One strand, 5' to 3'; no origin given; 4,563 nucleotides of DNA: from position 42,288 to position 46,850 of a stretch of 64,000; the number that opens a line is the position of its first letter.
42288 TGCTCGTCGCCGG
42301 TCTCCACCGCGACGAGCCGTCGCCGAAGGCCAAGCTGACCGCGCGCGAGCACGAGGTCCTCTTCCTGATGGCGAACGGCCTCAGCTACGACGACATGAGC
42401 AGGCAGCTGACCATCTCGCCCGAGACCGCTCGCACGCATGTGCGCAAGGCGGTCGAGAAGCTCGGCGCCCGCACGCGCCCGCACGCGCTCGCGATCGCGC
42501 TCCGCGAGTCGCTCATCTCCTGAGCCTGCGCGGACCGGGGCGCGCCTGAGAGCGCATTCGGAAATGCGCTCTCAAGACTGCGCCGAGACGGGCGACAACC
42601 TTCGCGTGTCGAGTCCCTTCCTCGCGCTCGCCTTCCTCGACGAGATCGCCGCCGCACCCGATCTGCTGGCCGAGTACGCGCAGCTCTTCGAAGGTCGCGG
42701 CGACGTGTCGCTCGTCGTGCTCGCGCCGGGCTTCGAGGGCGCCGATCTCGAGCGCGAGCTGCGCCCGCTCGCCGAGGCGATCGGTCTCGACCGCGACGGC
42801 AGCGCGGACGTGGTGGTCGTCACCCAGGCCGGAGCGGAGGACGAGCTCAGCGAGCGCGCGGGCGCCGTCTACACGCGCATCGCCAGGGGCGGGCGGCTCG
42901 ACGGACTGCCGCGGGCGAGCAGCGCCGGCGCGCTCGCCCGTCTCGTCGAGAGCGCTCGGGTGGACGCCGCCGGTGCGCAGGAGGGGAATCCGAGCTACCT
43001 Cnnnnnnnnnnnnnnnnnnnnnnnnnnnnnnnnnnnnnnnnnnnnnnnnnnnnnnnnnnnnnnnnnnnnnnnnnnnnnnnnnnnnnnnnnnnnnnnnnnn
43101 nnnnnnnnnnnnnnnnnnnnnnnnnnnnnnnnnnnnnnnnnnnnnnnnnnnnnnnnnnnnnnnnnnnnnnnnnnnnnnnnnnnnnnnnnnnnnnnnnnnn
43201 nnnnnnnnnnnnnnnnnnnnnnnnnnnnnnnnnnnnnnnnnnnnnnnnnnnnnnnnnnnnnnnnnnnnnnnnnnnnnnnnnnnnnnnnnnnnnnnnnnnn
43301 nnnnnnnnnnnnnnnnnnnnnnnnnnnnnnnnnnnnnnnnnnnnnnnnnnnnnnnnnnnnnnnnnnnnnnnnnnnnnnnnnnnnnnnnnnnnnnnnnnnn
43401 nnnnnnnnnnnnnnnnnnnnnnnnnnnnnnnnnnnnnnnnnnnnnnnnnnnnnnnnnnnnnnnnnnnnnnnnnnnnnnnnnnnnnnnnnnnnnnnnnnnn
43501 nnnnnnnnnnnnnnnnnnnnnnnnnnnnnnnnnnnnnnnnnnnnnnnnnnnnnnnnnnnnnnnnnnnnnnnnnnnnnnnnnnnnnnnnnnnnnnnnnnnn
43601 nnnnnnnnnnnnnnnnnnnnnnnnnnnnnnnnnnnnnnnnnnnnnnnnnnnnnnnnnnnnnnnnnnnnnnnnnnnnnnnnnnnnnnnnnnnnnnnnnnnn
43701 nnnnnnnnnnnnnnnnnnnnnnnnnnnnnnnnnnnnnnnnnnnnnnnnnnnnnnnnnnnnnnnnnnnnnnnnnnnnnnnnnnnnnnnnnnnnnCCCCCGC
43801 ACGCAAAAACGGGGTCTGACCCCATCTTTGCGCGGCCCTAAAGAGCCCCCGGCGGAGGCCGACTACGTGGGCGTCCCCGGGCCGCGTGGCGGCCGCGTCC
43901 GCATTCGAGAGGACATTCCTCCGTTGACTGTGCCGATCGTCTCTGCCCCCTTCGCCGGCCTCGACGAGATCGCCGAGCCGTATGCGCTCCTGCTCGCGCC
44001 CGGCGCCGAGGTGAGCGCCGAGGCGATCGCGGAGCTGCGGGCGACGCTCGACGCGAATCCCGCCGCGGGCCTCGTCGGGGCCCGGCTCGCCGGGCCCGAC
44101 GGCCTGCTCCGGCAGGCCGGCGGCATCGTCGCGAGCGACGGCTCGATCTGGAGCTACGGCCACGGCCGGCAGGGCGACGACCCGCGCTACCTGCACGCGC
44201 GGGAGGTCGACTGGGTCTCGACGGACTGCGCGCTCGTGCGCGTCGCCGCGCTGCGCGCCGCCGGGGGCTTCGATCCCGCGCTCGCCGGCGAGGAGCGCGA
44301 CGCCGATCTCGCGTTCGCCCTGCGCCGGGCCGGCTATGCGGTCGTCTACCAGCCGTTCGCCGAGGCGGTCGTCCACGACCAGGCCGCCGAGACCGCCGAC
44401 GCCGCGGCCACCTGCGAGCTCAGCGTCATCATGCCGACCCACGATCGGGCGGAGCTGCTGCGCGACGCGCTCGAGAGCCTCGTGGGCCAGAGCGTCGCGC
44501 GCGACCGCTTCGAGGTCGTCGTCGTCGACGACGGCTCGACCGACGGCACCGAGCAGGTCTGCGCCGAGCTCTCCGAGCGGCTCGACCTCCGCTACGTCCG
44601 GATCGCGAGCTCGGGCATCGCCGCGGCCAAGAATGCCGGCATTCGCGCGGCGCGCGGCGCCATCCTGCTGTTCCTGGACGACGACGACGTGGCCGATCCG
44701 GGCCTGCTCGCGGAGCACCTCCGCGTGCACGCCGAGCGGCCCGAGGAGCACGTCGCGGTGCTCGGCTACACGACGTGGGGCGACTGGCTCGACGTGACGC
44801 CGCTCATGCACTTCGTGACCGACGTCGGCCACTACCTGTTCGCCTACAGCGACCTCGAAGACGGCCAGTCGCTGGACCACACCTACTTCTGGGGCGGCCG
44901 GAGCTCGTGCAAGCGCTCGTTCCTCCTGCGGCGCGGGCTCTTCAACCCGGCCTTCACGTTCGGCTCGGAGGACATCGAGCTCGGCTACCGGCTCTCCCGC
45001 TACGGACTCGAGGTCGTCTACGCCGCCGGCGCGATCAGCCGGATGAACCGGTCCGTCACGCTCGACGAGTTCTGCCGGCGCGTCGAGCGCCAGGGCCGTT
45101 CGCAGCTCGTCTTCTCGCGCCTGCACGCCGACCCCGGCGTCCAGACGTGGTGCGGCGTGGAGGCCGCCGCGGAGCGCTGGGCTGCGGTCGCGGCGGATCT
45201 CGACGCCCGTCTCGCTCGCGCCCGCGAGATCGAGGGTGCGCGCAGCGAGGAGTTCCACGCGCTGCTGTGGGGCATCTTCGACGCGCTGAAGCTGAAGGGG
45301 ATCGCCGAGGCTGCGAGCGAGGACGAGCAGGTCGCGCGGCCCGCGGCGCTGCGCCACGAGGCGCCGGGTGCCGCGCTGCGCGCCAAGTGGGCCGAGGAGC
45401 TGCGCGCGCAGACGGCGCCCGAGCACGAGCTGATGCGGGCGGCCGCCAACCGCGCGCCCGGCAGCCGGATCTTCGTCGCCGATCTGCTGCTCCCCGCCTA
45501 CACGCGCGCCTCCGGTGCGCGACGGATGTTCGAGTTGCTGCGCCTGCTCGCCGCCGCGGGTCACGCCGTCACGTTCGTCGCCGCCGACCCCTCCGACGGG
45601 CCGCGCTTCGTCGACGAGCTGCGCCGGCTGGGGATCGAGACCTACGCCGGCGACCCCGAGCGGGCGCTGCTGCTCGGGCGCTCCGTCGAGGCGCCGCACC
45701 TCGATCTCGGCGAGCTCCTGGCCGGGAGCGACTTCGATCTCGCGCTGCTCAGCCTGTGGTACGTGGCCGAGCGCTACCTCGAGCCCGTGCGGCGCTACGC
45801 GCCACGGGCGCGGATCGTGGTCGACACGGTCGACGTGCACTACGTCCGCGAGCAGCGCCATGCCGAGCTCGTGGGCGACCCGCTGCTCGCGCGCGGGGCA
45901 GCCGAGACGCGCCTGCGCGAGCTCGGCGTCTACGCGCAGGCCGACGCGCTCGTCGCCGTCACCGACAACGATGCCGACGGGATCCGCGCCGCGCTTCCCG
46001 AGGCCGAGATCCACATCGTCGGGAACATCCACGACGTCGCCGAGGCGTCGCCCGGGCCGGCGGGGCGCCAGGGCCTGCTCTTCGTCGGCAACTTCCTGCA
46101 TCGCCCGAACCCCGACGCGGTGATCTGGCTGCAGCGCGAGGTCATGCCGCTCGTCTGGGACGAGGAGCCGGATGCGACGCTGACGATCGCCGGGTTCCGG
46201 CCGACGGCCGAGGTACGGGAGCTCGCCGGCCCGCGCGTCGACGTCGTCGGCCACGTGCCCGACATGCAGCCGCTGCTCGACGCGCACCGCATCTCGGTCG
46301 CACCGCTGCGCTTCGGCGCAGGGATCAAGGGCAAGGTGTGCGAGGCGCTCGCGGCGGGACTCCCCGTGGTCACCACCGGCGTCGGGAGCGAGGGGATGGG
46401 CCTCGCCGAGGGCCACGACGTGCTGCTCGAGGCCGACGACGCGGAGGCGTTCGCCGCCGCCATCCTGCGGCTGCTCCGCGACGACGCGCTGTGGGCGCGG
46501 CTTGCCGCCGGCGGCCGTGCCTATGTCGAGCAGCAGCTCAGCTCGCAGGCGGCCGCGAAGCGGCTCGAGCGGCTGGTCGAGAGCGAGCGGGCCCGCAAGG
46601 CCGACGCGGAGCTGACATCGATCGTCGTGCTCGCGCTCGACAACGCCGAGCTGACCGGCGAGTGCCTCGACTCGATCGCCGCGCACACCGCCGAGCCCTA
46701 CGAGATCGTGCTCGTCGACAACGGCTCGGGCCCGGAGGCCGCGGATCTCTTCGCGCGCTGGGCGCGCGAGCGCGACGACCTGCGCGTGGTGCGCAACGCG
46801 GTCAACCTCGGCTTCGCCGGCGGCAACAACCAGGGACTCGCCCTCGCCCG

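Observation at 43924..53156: Two tandem giant multi-glycosyltransferase/TPR proteins embedded in the flagellar locus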

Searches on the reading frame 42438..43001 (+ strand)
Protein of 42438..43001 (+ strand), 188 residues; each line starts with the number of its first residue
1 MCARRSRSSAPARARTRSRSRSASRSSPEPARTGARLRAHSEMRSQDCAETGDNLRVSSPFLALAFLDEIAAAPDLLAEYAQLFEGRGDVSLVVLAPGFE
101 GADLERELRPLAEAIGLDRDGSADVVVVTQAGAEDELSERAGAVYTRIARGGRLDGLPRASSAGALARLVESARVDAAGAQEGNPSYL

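Call 66: search_protein_families(library=pfam, proteins=[window:42438-43001:+], max_evalue=1)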
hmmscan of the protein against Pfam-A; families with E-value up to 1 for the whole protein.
window:42438-43001:+ (188 aa): 1 family
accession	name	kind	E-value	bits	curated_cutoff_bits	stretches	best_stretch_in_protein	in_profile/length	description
PF00937.23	CoV_nucleocap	-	0.38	10.2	30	1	14-47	135-169/342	Coronavirus nucleocapsid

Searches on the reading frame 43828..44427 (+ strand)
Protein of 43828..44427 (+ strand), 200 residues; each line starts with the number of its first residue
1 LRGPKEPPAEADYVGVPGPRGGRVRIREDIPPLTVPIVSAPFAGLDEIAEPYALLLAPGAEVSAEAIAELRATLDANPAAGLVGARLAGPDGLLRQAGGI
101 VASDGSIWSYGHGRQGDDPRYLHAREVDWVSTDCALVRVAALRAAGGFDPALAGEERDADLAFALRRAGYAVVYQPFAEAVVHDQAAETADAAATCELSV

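Call 33: search_protein_families(library=pfam, proteins=[window:43828-44427:+], max_evalue=0.01)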
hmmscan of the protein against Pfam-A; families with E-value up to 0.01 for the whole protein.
window:43828-44427:+ (200 aa): 2 families
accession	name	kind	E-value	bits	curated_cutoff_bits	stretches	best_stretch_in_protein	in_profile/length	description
PF13641.12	Glyco_tranf_2_3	-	0.0029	18.1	27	1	117-190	146-217/230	Glycosyltransferase like family 2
PF13632.12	Glyco_trans_2_3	-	0.0029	17.9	27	1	132-189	74-128/198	Glycosyl transferase family group 2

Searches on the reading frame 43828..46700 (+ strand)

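Call 13: search_solved_structures(query=window:43828-46700:+, max_evalue=0.001)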
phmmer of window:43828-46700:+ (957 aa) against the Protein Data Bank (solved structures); distinct sequences matched with E-value up to 0.001: 26.
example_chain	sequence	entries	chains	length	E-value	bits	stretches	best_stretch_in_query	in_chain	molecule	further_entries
2z87_A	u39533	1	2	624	4.4e-24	87.8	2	198-317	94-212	Chondroitin synthase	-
2z86_A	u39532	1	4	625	4.4e-24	87.8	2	198-317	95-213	Chondroitin synthase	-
9jma_A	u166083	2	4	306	5.6e-12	47.8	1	198-295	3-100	GalNAc(5)-diNAcBac-PP-undecaprenol beta-1,3-glucosyltransferase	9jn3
5tze_C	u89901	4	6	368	6.9e-11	44.2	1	198-294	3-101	Glycosyl transferase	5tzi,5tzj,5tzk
5hea_A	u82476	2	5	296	7.2e-11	44.1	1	198-299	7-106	Putative glycosyltransferase (GalT1)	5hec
5tz8_A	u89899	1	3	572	1.4e-10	43.1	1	198-294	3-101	Glycosyl transferase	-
6yv7_B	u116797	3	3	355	1.6e-08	36.3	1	196-287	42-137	Glycosyl transferase, family 2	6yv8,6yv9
6yv7_A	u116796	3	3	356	1.6e-08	36.3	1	196-287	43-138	Glycosyl transferase, family 2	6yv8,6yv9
8vh7_A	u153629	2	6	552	2.8e-08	35.5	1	194-290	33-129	Heparosan synthase B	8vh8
8viw_A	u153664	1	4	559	2.9e-08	35.5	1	194-290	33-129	Heparosan synthase B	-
8bz8_A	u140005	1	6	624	1.9e-07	32.8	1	196-292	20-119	Glycosyltransferase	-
8bz4_A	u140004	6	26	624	1.9e-07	32.8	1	196-292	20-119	Glycosyltransferase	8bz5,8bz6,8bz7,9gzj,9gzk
6p61_A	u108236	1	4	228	3.5e-07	31.9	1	198-291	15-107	Glycosyltransferase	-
6h1j_A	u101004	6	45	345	4.3e-07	31.6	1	196-294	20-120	Probable ss-1,3-N-acetylglucosaminyltransferase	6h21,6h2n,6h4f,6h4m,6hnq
8dqd_A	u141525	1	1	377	1.3e-06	30.1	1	787-913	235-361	N, N'-diacetylbacillosaminyl-diphospho-undecaprenol alpha-1,3-N-acetylgalactosaminyltransf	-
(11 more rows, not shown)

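Call 108: predict_structure(alignment_id=A6)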
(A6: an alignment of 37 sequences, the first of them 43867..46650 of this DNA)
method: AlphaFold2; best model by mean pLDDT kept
length: 928 residues; sequences in the alignment: 37
mean_pLDDT: 81.9   pTM: 0.49
mean pLDDT of the five models: 81.9, 78.2, 77.1, 76.0, 75.3
residues with pLDDT >= 90: 485; 70-90: 264; 50-70: 65; < 50: 114
segments of 3 or more residues with pLDDT < 50: 1-20, 78-80, 84-109, 171-179, 488-526, 913-919, 921-926
pLDDT, mean of each block of 10 residues (from residue 1): 33 41 51 72 74 84 88 63 42 32 37 67 88 75 77 87 69 41 94 96 96 96 94 95 91 92 95 96 98 95 92 82 69 93 90 84 85 89 96 92 92 87 82 91 94 85 91 94 62 29 43 42 50 91 84 94 93 78 86 85 66 81 91 93 90 93 92 83 94 95 93 95 88 92 92 97 97 94 95 91 95 91 93 95 82 95 97 96 95 95 91 50 45
secondary structure, 60 per line:
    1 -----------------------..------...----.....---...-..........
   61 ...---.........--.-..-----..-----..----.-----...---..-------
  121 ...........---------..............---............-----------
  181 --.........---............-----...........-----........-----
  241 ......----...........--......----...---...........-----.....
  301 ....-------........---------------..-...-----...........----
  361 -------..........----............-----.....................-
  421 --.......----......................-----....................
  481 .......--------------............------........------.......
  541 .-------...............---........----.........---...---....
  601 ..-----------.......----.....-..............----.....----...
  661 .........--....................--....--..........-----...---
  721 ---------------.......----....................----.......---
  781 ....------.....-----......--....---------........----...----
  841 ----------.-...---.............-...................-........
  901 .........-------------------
elements in order (helices of 4 or more, strands of 3 or more residues): E39-43 E47-49 H51-63 E67-75 E121-125 H126-131 H141-154 E158-169 E183-191 H195-206 E215-222 H228-235 E241-246 H251-261 E264-269 E274-276 H280-290 E296-304 H312-319 E346-349 H350-356 H368-377 E382-393 H399-419 H423-429 H434-455 H461-487 H502-513 H520-527 E534-541 H549-563 E567-574 H579-587 E591-593 H597-602 H614-620 E625-629 H631-644 E649-653 H658-669 H672-691 E694-697 H700-709 E715-717 E736-742 H747-766 E771-777 H781-784 E791-795 H801-806 E809-812 H822-829 E834-836 E853-855 H859-871 H873-891 H893-909

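Call 110: fold_search(model_id=the predicted structure, library=pdb)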
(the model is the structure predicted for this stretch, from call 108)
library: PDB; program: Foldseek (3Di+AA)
matches with E <= 10: 1688; with E <= 0.001: 712
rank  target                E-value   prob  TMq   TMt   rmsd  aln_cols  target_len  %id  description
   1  3c4q_B                1.7e-15  1.00  0.33  0.72   4.6       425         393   19  Structure of the retaining glycosyltransferase MshA : The first step in mycothiol biosynthesis. Organism : Corynebacte (released 2008-04-01)
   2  2z86_B                9.5e-15  1.00  0.21  0.31  12.9       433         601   18  Crystal structure of chondroitin polymerase from Escherichia coli strain K4 (K4CP) complexed with UDP-GlcUA and UDP (released 2008-09-16)
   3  2z86_D                2.7e-14  1.00  0.20  0.31  13.9       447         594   17  Crystal structure of chondroitin polymerase from Escherichia coli strain K4 (K4CP) complexed with UDP-GlcUA and UDP (released 2008-09-16)
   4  7qsg_A                3.0e-14  1.00  0.32  0.71   5.1       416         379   18  Methylmannose polysaccharide mannosyltransferase from M. hassiacum (released 2023-01-25)
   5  8dvw                  3.5e-14  1.00  0.32  0.73   5.0       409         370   19  Structure of the Campylobacter concisus glycosyltransferase PglA R203Q (released 2024-01-17)
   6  8dqd                  3.9e-14  1.00  0.32  0.74   4.8       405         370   18  Structure of the Campylobacter concisus glycosyltransferase PglA (released 2024-01-17)
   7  2z87_B                4.1e-14  1.00  0.19  0.30   5.1       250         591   26  Crystal structure of chondroitin polymerase from Escherichia coli strain K4 (K4CP) complexed with UDP-GalNAc and UDP (released 2008-09-16)
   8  3c48_B                6.1e-14  1.00  0.21  0.42  11.4       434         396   18  Structure of the retaining glycosyltransferase MshA: The first step in mycothiol biosynthesis. Organism: Corynebacteri (released 2008-03-25)
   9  3c4q_A                6.4e-14  1.00  0.32  0.71   4.7       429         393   18  Structure of the retaining glycosyltransferase MshA : The first step in mycothiol biosynthesis. Organism : Corynebacte (released 2008-04-01)
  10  2z87_A                6.8e-14  1.00  0.22  0.33  12.5       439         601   17  Crystal structure of chondroitin polymerase from Escherichia coli strain K4 (K4CP) complexed with UDP-GalNAc and UDP (released 2008-09-16)
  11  8dvz                  7.5e-14  1.00  0.30  0.70   5.8       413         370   18  Structure of the Campylobacter concisus glycosyltransferase PglA R282V variant (released 2024-01-17)
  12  6n1x                  9.9e-14  1.00  0.31  0.72   5.2       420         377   15  BshA from Staphylococcus aureus complexed with UDP and N-acetylglucosamine (released 2019-08-21)
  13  2z86_A                1.2e-13  1.00  0.19  0.30   5.2       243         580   27  Crystal structure of chondroitin polymerase from Escherichia coli strain K4 (K4CP) complexed with UDP-GlcUA and UDP (released 2008-09-16)
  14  6d9t                  1.3e-13  1.00  0.31  0.72   5.2       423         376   14  BshA from Staphylococcus aureus complexed with UDP (released 2019-05-08)
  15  2z86_C                1.4e-13  1.00  0.19  0.29   9.3       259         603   26  Crystal structure of chondroitin polymerase from Escherichia coli strain K4 (K4CP) complexed with UDP-GlcUA and UDP (released 2008-09-16)
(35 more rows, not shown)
